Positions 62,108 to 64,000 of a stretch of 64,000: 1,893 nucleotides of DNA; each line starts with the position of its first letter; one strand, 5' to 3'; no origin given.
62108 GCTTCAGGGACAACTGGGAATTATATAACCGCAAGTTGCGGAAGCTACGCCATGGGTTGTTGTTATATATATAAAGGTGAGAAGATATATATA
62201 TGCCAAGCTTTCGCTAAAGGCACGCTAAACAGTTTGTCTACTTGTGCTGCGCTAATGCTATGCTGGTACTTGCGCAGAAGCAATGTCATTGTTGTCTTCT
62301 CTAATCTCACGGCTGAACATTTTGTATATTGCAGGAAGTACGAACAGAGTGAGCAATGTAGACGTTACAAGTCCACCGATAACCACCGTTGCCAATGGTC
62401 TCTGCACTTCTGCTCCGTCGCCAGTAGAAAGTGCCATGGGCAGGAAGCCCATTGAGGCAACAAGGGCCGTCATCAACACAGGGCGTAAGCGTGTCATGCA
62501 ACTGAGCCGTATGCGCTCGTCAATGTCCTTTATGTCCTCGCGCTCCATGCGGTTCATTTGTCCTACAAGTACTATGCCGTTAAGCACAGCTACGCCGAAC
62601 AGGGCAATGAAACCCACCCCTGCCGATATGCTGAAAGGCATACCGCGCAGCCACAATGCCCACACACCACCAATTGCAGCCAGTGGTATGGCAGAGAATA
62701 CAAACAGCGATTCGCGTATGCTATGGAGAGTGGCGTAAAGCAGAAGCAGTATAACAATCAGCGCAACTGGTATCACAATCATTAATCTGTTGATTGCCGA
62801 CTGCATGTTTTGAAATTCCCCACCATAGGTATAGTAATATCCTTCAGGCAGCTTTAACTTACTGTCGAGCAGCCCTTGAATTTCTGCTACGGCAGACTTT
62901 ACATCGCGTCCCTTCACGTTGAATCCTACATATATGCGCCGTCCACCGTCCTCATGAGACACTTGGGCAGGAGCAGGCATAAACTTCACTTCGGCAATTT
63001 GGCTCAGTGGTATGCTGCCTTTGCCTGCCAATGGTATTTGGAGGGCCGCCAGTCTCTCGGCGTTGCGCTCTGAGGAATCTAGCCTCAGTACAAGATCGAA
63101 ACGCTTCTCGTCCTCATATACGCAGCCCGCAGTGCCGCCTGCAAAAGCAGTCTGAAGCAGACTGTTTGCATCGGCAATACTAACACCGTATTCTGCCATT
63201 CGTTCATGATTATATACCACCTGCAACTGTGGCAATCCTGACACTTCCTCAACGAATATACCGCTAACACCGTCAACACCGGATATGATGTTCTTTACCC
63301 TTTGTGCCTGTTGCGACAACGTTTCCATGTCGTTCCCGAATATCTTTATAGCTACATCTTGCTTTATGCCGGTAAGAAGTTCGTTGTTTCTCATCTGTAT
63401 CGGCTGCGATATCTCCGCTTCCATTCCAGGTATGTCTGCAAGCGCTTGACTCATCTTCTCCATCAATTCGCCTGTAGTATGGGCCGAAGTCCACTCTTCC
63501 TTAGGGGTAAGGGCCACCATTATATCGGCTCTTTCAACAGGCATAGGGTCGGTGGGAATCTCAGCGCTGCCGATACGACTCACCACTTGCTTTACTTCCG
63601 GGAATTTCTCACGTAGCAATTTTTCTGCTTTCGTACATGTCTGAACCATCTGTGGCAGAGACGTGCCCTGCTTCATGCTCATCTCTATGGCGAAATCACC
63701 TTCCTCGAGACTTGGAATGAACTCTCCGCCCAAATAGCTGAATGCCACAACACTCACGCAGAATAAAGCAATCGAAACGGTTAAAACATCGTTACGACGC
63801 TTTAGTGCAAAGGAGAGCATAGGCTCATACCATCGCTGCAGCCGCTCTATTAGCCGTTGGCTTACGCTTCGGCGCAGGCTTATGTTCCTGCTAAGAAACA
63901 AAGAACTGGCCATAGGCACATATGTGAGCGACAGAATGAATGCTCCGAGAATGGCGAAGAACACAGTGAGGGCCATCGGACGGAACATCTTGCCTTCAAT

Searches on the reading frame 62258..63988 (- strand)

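Call 16: search_protein_families(library=pfam, proteins=[window:62258-63988:-], max_evalue=0.0001)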
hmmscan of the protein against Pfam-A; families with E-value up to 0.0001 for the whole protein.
window:62258-63988:- (576 aa): 1 family
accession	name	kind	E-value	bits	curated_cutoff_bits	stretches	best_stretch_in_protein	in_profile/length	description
PF00873.25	ACR_tran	-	3.8e-154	515.3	28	1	1-558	459-1020/1021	AcrB/AcrD/AcrF family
